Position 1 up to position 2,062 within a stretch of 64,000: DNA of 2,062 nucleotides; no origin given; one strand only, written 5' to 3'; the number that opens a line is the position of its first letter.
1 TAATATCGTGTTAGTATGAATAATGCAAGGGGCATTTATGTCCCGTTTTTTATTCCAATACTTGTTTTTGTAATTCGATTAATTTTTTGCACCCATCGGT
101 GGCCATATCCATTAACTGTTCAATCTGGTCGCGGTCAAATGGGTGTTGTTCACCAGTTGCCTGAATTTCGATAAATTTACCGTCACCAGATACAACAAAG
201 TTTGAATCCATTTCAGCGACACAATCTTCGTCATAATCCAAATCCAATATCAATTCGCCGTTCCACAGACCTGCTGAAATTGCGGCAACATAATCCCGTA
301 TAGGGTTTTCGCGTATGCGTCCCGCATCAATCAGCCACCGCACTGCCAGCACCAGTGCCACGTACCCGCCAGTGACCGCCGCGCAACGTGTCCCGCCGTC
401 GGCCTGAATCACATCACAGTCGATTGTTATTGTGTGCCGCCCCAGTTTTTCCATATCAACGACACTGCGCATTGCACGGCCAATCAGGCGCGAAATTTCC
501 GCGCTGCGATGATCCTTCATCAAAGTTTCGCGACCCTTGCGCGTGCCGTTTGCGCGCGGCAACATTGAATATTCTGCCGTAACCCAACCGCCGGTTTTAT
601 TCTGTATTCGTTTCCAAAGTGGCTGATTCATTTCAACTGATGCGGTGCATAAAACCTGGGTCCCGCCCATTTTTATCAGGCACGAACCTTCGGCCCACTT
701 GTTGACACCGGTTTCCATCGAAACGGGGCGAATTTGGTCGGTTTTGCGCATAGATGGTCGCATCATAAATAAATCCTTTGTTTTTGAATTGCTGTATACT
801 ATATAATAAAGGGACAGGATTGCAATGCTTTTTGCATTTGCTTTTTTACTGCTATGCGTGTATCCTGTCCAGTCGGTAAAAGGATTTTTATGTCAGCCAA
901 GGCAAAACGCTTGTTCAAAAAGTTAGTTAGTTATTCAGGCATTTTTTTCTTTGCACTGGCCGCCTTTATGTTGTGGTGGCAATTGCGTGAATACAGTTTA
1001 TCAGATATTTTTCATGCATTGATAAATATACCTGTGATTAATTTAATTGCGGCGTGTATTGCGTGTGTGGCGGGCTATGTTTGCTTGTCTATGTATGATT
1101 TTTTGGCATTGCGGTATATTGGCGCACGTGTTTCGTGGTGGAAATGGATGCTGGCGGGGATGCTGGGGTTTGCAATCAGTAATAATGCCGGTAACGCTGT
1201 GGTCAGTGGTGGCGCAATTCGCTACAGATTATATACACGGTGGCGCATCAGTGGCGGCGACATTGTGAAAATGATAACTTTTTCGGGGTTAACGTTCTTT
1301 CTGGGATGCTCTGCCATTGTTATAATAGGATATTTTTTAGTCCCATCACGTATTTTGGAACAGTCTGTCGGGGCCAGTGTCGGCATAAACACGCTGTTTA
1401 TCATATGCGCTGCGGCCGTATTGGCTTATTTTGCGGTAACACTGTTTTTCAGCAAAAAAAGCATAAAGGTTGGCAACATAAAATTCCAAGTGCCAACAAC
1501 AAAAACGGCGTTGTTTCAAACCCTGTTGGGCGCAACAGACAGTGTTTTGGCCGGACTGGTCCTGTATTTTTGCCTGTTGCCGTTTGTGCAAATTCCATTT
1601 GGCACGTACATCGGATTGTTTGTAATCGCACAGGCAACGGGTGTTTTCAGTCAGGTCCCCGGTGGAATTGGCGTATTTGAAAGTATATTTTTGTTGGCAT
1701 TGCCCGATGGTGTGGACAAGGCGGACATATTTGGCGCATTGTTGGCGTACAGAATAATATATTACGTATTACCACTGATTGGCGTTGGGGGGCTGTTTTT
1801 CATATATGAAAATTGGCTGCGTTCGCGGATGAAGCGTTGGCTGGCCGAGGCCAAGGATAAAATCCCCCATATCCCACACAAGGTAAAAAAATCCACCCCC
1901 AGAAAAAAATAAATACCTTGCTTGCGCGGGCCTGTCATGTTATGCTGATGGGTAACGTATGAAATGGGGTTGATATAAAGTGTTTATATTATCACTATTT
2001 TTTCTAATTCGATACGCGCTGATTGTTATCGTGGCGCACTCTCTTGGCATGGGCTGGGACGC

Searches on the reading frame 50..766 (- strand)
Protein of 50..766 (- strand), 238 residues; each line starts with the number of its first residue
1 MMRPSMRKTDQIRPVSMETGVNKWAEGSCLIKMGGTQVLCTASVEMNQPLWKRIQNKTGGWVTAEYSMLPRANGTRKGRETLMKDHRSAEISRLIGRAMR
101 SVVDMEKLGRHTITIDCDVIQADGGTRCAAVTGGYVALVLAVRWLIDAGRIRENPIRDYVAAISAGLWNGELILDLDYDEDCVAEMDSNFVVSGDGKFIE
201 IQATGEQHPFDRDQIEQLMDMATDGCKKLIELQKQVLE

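Call 13: search_protein_families(library=ncbifam, proteins=[window:50-766:-], max_evalue=0.00001)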
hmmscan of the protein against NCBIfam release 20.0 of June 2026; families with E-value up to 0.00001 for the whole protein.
window:50-766:- (238 aa): 5 families
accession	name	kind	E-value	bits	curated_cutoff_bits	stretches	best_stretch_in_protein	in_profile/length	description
TIGR01966.1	RNasePH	equivalog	5.8e-94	313.7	141.5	1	3-237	1-235/236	ribonuclease PH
TIGR02065.1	ECX1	equivalog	8.3e-32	110.4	318.7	1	3-237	9-226/230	exosome complex exonuclease Rrp41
NF003282.1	PRK04282.1-1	equivalog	1.4e-18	66.9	280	1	3-235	22-265/267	exosome complex protein Rrp42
NF008805.1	PRK11824.1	equivalog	4.2e-13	48.6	471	1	2-199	305-493/683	polyribonucleotide nucleotidyltransferase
TIGR03591.1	polynuc_phos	equivalog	9e-13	47.5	525.05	1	3-199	311-499/689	polyribonucleotide nucleotidyltransferase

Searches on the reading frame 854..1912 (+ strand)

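Call 13: search_protein_families(library=ncbifam, proteins=[window:854-1912:+], max_evalue=0.00001)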
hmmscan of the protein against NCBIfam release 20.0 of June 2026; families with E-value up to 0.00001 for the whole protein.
window:854-1912:+ (352 aa): 1 family
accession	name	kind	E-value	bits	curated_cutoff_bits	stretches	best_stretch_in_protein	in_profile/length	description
NF033480.1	bifunc_MprF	equivalog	1.5e-58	198.8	600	1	30-330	10-310/841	bifunctional lysylphosphatidylglycerol flippase/synthetase MprF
